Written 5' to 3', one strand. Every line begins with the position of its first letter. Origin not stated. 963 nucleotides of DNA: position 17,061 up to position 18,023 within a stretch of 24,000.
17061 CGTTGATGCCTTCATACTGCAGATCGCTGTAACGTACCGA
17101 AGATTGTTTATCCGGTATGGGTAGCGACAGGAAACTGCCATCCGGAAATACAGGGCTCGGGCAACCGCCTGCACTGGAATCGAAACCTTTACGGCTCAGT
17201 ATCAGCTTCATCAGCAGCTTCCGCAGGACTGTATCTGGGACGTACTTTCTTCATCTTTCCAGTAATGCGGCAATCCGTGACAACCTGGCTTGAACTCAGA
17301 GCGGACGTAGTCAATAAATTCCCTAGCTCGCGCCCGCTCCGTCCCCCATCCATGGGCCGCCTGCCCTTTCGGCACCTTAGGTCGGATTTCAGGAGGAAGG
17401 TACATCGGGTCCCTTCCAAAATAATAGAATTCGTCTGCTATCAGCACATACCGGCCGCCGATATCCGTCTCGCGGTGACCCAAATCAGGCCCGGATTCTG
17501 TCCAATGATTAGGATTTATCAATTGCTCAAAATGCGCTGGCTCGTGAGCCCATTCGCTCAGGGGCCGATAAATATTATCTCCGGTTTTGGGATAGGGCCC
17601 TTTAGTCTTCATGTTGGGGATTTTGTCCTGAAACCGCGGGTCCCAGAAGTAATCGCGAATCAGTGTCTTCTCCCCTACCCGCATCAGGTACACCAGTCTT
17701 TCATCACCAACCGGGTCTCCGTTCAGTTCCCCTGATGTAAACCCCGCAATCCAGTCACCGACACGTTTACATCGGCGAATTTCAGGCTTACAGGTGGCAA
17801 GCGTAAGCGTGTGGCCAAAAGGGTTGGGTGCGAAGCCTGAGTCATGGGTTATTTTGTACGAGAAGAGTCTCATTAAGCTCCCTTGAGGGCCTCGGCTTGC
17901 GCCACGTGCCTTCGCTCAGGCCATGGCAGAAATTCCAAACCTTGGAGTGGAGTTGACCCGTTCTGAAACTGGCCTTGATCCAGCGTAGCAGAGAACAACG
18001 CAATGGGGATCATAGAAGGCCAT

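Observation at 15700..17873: Three-gene cassette (Nmad2-like, Nmad3-like, wHTH-PD-(D/E)xK) with no experimentally known function: candidate novel modification/defence system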

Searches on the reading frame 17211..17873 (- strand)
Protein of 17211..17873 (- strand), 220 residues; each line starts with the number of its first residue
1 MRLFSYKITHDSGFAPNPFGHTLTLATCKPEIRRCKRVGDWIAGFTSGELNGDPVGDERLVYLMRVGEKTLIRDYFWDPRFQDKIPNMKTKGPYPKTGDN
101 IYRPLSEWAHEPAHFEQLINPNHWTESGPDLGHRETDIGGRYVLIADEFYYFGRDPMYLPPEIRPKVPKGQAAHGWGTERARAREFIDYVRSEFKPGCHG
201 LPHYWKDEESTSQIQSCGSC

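Call 3: search_protein_families(library=pfam, proteins=[window:17211-17873:-], max_evalue=1)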
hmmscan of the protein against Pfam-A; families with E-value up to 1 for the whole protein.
window:17211-17873:- (220 aa): 2 families
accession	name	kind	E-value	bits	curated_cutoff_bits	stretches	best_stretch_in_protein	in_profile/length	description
PF18753.6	Nmad2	-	3.8e-48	164.1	26.1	1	2-208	3-199/200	Nucleotide modification associated domain 2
PF13286.11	HD_assoc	-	0.33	12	22.2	0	2-46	41-81/91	Phosphohydrolase-associated domain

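Call 4: search_protein_families(library=padloc, proteins=[window:17211-17873:-], max_evalue=1)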
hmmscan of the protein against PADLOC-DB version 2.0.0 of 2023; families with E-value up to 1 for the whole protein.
window:17211-17873:- (220 aa): 0 families

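Call 5: search_protein_families(library=ncbifam, proteins=[window:17211-17873:-], max_evalue=1)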
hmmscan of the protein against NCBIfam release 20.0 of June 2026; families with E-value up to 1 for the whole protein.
window:17211-17873:- (220 aa): 0 families

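Call 49: find_homologous_proteins(query=window:17211-17873:-)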
Query window:17211-17873:- (220 aa): 635 proteins with E <= 0.001 among 686 candidates; the best 120 are listed.
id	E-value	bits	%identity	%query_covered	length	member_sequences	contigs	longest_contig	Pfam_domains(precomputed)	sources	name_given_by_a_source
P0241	5.5e-139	480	90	100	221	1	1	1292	PF18753.7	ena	-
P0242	2.0e-111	389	74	100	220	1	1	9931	PF18753.7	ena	-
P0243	1.1e-97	344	68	100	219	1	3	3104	PF18753.7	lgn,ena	-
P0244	8.9e-86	305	61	99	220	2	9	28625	PF18753.7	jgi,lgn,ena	jgi:hypothetical protein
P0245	1.1e-85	305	66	93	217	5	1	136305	PF18753.7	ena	-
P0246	1.4e-85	305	61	100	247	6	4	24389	PF18753.7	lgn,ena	-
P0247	2.0e-85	304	61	99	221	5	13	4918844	PF18753.7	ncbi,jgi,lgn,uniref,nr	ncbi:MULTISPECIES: hypothetical protein [Stutzerimonas stutzeri group]|uniref:Nucleotide modificatio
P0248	2.1e-85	304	60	100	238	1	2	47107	PF18753.7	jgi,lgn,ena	-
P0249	2.7e-85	304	64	99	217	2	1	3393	PF18753.7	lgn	-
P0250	3.1e-85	304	62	99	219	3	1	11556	PF18753.7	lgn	-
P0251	9.7e-85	302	65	93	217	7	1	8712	PF18753.7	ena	-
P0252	1.1e-84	302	60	99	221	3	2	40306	PF18753.7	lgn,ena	-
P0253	1.9e-84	301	60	99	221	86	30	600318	PF18753.7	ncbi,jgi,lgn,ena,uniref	ncbi:hypothetical protein [Ectopseudomonas mendocina]|uniref:Nmad2 family putative nucleotide modifi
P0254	3.1e-84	300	61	100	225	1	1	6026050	PF18753.7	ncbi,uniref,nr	ncbi:hypothetical protein LMK08_00125 [Metapseudomonas furukawaii]|uniref:Nmad2 family putative nucl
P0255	4.0e-84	300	60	99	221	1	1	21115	PF18753.7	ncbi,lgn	ncbi:MAG: hypothetical protein ACK5NQ_17995 [Pseudomonas sp.]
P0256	5.7e-84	300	60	99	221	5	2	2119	PF18753.7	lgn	-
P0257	1.1e-83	299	61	100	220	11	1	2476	PF18753.7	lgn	-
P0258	1.2e-83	298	61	96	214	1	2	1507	PF18753.7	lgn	-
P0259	1.9e-82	295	59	99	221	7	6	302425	PF18753.7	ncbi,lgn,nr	ncbi:TPA: hypothetical protein ACXJNE_003809 [Pseudomonas aeruginosa]|nr:hypothetical protein [Pseud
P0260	2.3e-82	294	59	100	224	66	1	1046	PF18753.7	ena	-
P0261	2.6e-82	294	63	92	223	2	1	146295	PF18753.7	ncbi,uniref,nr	ncbi:hypothetical protein N8H71_19905 [Pseudomonas koreensis]|uniref:Nmad2 family putative nucleotid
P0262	7.6e-82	293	60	100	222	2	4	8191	PF18753.7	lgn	-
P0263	7.9e-82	293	60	99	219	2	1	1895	PF18753.7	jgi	jgi:hypothetical protein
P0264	1.1e-81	292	60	100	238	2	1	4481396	PF18753.7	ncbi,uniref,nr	ncbi:hypothetical protein PVT68_10475 [Microbulbifer bruguierae]|uniref:Nucleotide modification asso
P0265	3.8e-81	290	61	99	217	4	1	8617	PF18753.7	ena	-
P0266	5.3e-81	290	58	99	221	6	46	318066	PF18753.7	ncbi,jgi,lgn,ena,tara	jgi:hypothetical protein|tara:strand:- start:2324 stop:2989 length:666 start_codon:yes stop_codon:ye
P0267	5.4e-81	290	57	99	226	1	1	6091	PF18753.7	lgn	-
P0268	6.4e-81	290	64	93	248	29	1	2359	PF18753.7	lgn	-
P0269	8.7e-81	289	58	100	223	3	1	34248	PF18753.7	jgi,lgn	jgi:hypothetical protein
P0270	1.1e-80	289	60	99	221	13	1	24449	PF18753.7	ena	-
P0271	1.3e-80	289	58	99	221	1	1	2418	PF18753.7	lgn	-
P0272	2.9e-80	287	59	100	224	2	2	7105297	PF18753.7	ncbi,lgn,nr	ncbi:hypothetical protein HKK52_26280 [Pseudomonas sp. ADAK2]|nr:hypothetical protein HKK53_26280 [P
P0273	9.5e-80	286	59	99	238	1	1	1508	PF18753.7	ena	-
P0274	1.0e-79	286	61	99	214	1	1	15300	PF18753.7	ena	-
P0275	1.5e-79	285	59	95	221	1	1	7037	PF18753.7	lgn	-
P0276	1.6e-79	285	60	99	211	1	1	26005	PF18753.7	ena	-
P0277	2.6e-79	284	59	100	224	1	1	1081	PF18753.7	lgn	-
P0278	3.4e-79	284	62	93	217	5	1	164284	PF18753.7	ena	-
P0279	3.7e-79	284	58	100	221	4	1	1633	PF18753.7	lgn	-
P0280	1.2e-78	282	61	99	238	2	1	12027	PF18753.7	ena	-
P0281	2.0e-78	281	57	100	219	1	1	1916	PF18753.7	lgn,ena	-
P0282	2.1e-78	281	63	93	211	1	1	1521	PF18753.7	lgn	-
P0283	4.6e-78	280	57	100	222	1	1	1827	PF18753.7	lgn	-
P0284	2.3e-77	278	60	95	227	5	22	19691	PF18753.7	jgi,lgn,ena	jgi:hypothetical protein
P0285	2.5e-77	278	62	93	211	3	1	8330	PF18753.7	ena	-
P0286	2.8e-77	278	61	96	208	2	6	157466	PF18753.7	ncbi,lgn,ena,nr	ncbi:MAG: hypothetical protein OXG90_13505 [Gammaproteobacteria bacterium]|nr:hypothetical protein [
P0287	4.4e-77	277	59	98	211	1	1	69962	PF18753.7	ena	-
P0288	4.8e-77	277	63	93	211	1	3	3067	PF18753.7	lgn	-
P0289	1.5e-76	275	57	100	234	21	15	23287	PF18753.7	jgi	jgi:hypothetical protein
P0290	1.7e-76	275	62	95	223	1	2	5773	PF18753.7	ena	-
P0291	1.7e-76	275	64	93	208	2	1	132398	PF18753.7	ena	-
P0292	1.8e-76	275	55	100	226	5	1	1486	PF18753.7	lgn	-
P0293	2.5e-76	274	57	100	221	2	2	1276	PF18753.7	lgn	-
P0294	4.4e-76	274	59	97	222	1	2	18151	PF18753.7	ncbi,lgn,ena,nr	ncbi:MAG: hypothetical protein OXI17_03485 [Gammaproteobacteria bacterium]|nr:hypothetical protein [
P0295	4.9e-76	274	57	96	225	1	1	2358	PF18753.7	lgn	-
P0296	5.6e-76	273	60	99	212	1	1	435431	PF18753.7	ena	-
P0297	1.1e-75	272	60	93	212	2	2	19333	PF18753.7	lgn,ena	-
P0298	1.5e-75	272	60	98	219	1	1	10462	PF18753.7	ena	-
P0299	1.5e-75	272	61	95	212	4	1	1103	PF18753.7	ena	-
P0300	1.6e-75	272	56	100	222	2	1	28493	PF18753.7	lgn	-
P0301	2.7e-75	271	60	95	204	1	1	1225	PF18753.7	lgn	-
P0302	3.0e-75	271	59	96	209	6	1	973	PF18753.7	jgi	-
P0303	3.2e-75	271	54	100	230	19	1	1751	PF18753.7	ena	-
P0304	7.3e-75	270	56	100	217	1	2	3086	PF18753.7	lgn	-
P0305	3.2e-74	268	60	95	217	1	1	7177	PF18753.7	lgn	-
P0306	1.5e-72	262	59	99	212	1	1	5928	PF18753.7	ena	-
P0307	3.2e-72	261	59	93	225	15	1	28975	PF18753.7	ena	-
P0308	3.5e-72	261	59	93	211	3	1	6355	PF18753.7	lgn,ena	-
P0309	1.8e-71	259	59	93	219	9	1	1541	PF18753.7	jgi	-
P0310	2.6e-71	258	54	99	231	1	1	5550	PF18753.7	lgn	-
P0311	3.2e-71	258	58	93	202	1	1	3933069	PF18753.7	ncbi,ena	-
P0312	3.9e-71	258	55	100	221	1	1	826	PF18753.7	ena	-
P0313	1.4e-70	256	58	93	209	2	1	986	PF18753.7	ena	-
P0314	1.4e-70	256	61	92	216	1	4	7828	PF18753.7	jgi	jgi:hypothetical protein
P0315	4.3e-70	254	54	96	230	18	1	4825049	PF18753.7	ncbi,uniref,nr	ncbi:hypothetical protein [Dickeya oryzae]|uniref:Nucleotide modification associated domain-containi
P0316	5.7e-70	254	57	93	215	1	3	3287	PF18753.7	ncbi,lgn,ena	-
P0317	2.4e-69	252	52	99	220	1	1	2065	PF18753.7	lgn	-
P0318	2.6e-69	251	51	97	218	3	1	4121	PF18753.7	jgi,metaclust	metaclust:\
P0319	9.4e-69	250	53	100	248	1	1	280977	PF18753.7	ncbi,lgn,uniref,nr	ncbi:hypothetical protein ONV78_22845 [Hahella sp. CR1]|uniref:Nmad2 family putative nucleotide modi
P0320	2.3e-68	248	57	94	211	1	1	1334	PF18753.7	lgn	-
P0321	3.7e-68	248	56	95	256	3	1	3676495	PF18753.7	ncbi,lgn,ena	-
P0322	5.6e-68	247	57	99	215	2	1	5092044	PF18753.7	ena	-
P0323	1.1e-67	246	57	93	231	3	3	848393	PF18753.7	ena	-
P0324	1.5e-67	246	56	95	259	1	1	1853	PF18753.7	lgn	-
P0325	2.2e-67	245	57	95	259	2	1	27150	PF18753.7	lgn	-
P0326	2.3e-67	245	53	95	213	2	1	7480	PF18753.7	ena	-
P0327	4.7e-67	244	57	93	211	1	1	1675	PF18753.7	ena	-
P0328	9.5e-67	243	57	93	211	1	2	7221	PF18753.7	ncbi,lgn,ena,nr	ncbi:MAG: hypothetical protein F4Y86_03900 [Gammaproteobacteria bacterium]|nr:hypothetical protein [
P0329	1.4e-66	243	54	98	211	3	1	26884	PF18753.7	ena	-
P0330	3.3e-66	241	56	90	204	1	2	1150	PF18753.7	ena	-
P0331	4.2e-66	241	54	100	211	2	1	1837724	PF18753.7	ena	-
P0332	4.5e-66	241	54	98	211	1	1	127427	PF18753.7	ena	-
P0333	5.2e-66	241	60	89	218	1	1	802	PF18753.7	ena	-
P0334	5.9e-66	241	56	93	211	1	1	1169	PF18753.7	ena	-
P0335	2.9e-65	238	54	96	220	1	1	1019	PF18753.7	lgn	-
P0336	3.8e-65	238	53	96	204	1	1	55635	PF18753.7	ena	-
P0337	4.4e-65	238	55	96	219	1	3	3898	PF18753.7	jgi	jgi:hypothetical protein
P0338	4.5e-65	238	51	96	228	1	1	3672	PF18753.7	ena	-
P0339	5.1e-65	237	56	95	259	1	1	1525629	PF18753.7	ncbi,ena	-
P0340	1.2e-64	236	54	95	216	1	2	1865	PF18753.7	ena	-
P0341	2.0e-64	236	57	92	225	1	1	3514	PF18753.7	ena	-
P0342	4.1e-64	235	52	93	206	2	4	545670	PF18753.7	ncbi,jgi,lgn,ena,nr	ncbi:MAG: hypothetical protein KJ620_10250 [Candidatus Edwardsbacteria bacterium]|nr:hypothetical pr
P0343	6.3e-64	234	57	94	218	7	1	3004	PF18753.7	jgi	-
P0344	9.2e-64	233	48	95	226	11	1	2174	PF18753.7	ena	-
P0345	1.1e-63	233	56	93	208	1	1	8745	PF18753.7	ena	-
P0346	1.9e-63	232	51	98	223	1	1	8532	PF18753.7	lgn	-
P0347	2.8e-63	232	56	90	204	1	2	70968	PF18753.7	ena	-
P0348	2.8e-63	232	59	86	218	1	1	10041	PF18753.7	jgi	jgi:Nucleotide modification associated domain 2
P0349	2.9e-63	232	54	93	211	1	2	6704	PF18753.7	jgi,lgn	-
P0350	3.2e-63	232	50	97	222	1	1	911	PF18753.7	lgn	-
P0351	1.1e-62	230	49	93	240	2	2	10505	PF18753.7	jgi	-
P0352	1.4e-62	229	54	93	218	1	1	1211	PF18753.7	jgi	jgi:hypothetical protein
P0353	1.8e-62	229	53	96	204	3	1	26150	PF18753.7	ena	-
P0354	1.9e-62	229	52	100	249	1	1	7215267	PF18753.7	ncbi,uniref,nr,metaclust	ncbi:hypothetical protein HCH_03574 [Hahella chejuensis KCTC 2396]|uniref:Nucleotide modification as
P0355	3.8e-62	228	51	97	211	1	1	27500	PF18753.7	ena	-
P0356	3.9e-62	228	52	95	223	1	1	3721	PF18753.7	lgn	-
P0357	4.6e-62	228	54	92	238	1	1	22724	PF18753.7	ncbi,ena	-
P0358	6.0e-62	227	52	96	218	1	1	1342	PF18753.7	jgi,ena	jgi:hypothetical protein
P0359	6.9e-62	227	54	93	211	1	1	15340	PF18753.7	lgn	-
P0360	9.9e-62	227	53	98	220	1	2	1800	PF18753.7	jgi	-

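Call 55: search_solved_structures(query=A3, max_evalue=10, show_alignments=2)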
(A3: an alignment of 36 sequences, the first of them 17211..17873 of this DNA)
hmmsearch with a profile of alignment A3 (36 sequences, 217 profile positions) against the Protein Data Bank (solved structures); distinct sequences matched with E-value up to 10: 0.

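Call 57: find_related_loci(query=A3, collection=viral_contigs, flank=8000)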
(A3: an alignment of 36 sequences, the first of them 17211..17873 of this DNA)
Query A3 (220 aa) in viral_contigs; peptide patterns used: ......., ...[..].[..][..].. (x = any residue, [..] = any of these).
76 stretches matched a pattern; 9 encode a relative of the query (tblastn E <= 1e-3); 9 distinct loci.
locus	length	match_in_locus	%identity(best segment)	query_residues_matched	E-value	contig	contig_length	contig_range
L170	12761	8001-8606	36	1-207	1e-33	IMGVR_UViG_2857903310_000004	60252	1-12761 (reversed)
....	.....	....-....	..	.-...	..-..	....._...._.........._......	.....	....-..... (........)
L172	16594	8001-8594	33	1-214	3e-29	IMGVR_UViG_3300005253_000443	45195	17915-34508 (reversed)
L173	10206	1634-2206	35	1-205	8e-27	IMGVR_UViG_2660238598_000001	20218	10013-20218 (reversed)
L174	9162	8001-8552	34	1-202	8e-24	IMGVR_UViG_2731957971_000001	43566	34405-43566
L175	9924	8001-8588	34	2-205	2e-25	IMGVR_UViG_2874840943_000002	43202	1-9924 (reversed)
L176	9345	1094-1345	47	2-89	5e-20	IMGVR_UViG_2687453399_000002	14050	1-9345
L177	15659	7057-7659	34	2-205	8e-26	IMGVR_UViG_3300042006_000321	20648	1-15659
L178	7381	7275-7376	68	1-34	6e-10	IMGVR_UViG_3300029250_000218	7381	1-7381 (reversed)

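Call 68: search_dna_similar(query=window:17211-17873:-, collection=phages, mode=protein, max_evalue=0.001)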
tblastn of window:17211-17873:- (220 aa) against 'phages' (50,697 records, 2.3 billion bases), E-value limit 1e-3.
No match.

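Call 81: search_protein_families(library=pfam, alignment_id=A6, max_evalue=0.0001)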
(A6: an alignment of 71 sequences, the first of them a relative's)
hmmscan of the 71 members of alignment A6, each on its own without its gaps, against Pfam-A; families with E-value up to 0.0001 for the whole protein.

A. member 1, L170:3376-3927:- (183 aa): 0 families

B. families by the number of members that match (of 71 scanned): 45 families (the first 25 are shown)
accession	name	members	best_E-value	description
PF00589.27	Phage_integrase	7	6.2e-20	Phage integrase family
PF17293.8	Arm-DNA-bind_5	4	1.5e-20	Arm DNA-binding domain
PF13102.12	Phage_int_SAM_5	4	3.7e-20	Phage integrase SAM-like domain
PF18722.6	MazG_C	3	8.1e-82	MazG C-terminal domain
PF03167.25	UDG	3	2.9e-07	Uracil DNA glycosylase superfamily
PF13356.12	Arm-DNA-bind_3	2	3.1e-27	Arm DNA-binding domain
PF08937.16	ThsB_TIR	2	9.1e-25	Thoeris protein ThsB, TIR-like domain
PF04055.27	Radical_SAM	2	6.3e-16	Radical SAM superfamily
PF13676.11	TIR_2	2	4.8e-13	TIR domain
PF13353.11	Fer4_12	2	8.4e-06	4Fe-4S single cluster domain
PF13186.11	SPASM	2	9.7e-06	Iron-sulfur cluster-binding domain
PF07455.17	Psu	1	2.5e-90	Phage polarity suppression protein (Psu)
PF00476.26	DNA_pol_A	1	4.6e-62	DNA polymerase family A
PF18180.6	LD_cluster3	1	9e-59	SLOG cluster3 family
PF25209.1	Phage_capsid_4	1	4.7e-51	Phage capsid protein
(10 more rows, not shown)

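Call 85: search_protein_families(library=phrogs, proteins=[window:17211-17873:-], max_evalue=0.01)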
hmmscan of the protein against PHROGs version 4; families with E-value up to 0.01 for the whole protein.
window:17211-17873:- (220 aa): 0 families

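Call 93: search_protein_representatives(alignment_id=A7)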
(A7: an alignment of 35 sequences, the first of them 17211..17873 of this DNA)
Query: 35 sequences, 217 profile positions. Proteins with E-value up to 0.001 (for the whole library): 2785; up to 1e-10: 1584; up to 1e-30: 316. The best 150 are listed.
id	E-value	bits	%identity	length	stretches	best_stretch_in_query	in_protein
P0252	1.2e-100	351.7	-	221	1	1-216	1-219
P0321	3.9e-93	327.1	-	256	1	1-212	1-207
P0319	1.2e-91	322.3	-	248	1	1-215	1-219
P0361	3.1e-81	288.2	-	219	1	2-212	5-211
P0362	2.4e-79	282.0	-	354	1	2-211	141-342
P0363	2.4e-78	278.7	-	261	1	1-212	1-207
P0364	2.8e-78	278.5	-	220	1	2-212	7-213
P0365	1.6e-75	269.5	-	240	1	2-210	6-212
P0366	6.7e-72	257.7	-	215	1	3-212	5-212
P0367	9.2e-72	257.2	-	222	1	1-211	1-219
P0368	9.0e-70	250.7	-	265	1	2-214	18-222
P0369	9.1e-70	250.7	-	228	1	1-212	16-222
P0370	1.2e-68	247.1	-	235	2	3-90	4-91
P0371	1.1e-66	240.7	-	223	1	2-207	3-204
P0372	1.9e-66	239.9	-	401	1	1-174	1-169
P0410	2.0e-46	174.4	-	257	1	2-196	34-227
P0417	2.2e-45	171.0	-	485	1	1-213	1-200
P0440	6.5e-42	159.6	-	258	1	2-213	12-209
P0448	2.6e-41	157.7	-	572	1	2-192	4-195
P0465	6.8e-40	153.0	-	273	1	3-211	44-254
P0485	1.6e-38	148.6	-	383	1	3-171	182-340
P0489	3.0e-38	147.6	-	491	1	1-206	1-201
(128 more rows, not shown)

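Call 94: search_protein_families(library=pfam, proteins=[P0362, P0372, P0417, P0448, P0485, P0489, P0368, P0465, P0440, P0410], max_evalue=0.001)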
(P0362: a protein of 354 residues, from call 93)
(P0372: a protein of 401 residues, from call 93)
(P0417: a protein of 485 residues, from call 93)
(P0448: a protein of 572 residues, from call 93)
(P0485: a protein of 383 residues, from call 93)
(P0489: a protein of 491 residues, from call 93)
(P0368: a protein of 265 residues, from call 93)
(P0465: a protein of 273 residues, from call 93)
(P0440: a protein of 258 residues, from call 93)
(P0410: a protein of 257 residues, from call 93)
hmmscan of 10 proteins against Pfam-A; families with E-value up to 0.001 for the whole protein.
P0362 (354 aa): 1 family
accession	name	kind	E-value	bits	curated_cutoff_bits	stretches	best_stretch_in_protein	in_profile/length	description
PF18753.6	Nmad2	-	8.1e-56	189.1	26.1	1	139-336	1-197/200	Nucleotide modification associated domain 2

P0372 (401 aa): 1 family
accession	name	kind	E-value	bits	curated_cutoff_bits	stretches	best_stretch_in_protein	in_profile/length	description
PF18753.6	Nmad2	-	7.3e-44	150.1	26.1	1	2-161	3-159/200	Nucleotide modification associated domain 2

P0417 (485 aa): 2 families
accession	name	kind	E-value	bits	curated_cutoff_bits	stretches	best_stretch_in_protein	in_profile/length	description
PF18754.6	Nmad3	-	1.5e-67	228.3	27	1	207-468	1-247/247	Nucleotide modification associated domain 3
PF18753.6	Nmad2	-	3.8e-57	193.5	26.1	1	2-191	3-196/200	Nucleotide modification associated domain 2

P0448 (572 aa): 1 family
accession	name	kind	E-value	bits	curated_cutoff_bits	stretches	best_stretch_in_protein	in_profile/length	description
PF18753.6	Nmad2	-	1.9e-30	106.4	26.1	1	3-203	2-190/200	Nucleotide modification associated domain 2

P0485 (383 aa): 1 family
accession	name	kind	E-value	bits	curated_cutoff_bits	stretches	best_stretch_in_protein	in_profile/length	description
PF18753.6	Nmad2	-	2.2e-59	200.8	26.1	1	180-372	2-197/200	Nucleotide modification associated domain 2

P0489 (491 aa): 4 families
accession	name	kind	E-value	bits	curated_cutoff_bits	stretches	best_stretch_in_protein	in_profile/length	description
PF18753.6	Nmad2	-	1.2e-65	221.2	26.1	1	2-185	3-185/200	Nucleotide modification associated domain 2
PF13676.11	TIR_2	-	6.2e-20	72.3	28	1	361-450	1-93/122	TIR domain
PF08937.16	ThsB_TIR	-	6.9e-10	39.7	21.2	1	226-311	7-97/100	Thoeris protein ThsB, TIR-like domain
PF01582.25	TIR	-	4.7e-07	30.2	21.3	1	362-441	2-85/179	TIR domain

P0368 (265 aa): 1 family
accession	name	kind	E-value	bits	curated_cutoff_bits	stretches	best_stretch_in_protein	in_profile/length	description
PF18753.6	Nmad2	-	2.1e-45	155.1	26.1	1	18-212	3-196/200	Nucleotide modification associated domain 2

P0465 (273 aa): 1 family
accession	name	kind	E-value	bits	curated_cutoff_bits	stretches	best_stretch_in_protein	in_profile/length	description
PF18753.6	Nmad2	-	7.7e-56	189.2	26.1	1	42-248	2-197/200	Nucleotide modification associated domain 2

P0440 (258 aa): 1 family
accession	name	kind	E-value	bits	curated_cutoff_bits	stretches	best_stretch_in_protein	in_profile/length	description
PF18753.6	Nmad2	-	1.9e-55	187.9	26.1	1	12-201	3-197/200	Nucleotide modification associated domain 2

P0410 (257 aa): 1 family
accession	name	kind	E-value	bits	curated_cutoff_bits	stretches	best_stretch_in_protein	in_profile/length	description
PF18753.6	Nmad2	-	8.8e-37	127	26.1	1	34-236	3-196/200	Nucleotide modification associated domain 2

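Call 96: list_cluster_members(proteins=[P0417, P0489])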
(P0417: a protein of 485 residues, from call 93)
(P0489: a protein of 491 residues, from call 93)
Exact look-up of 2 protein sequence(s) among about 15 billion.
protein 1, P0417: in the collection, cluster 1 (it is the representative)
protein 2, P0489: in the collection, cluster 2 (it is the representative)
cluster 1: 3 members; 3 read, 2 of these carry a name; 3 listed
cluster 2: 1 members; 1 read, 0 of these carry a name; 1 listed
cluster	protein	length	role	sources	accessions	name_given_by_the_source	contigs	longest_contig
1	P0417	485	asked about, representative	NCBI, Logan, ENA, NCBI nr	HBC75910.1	MAG TPA: hypothetical protein DC017_13880 [Candidatus Wallbacteria bacterium] | hypothetical protein [Candidatus Wallbacteria bacterium]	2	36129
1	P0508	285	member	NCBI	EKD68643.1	MAG: hypothetical protein ACD_47C00503G0001, partial [uncultured bacterium]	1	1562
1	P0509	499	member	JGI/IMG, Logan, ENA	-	-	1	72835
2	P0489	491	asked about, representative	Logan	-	-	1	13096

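Call 103: find_encoding_contigs(protein=P0253, flank=7000, max_places=4)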
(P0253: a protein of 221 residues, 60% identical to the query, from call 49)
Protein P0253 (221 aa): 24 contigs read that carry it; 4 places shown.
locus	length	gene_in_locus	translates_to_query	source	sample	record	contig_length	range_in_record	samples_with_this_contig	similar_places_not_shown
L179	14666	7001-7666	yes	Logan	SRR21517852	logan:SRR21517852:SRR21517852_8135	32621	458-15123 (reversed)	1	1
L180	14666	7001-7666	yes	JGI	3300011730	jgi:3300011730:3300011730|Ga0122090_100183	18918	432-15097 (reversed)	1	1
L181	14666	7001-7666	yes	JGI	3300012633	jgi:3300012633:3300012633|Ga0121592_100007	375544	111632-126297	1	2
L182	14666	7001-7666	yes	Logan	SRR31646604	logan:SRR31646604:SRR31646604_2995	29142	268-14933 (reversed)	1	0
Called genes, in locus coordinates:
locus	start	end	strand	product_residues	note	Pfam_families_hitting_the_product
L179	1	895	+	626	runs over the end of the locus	PF06527:TniQ, PF12728:HTH_17 (faint)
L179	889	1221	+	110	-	-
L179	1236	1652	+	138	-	PF22275:DUF6957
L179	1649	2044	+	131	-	PF22275:DUF6957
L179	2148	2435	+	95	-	-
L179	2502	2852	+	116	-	-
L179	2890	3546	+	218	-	-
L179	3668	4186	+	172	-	-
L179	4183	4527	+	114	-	-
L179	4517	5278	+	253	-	-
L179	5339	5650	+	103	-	PF24732:ParE_like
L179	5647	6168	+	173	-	PF27765:UCP032817-like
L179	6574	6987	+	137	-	-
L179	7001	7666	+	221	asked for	PF18753:Nmad2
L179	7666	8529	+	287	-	PF18754:Nmad3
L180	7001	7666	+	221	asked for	PF18753:Nmad2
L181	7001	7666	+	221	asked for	PF18753:Nmad2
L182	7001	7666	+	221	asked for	PF18753:Nmad2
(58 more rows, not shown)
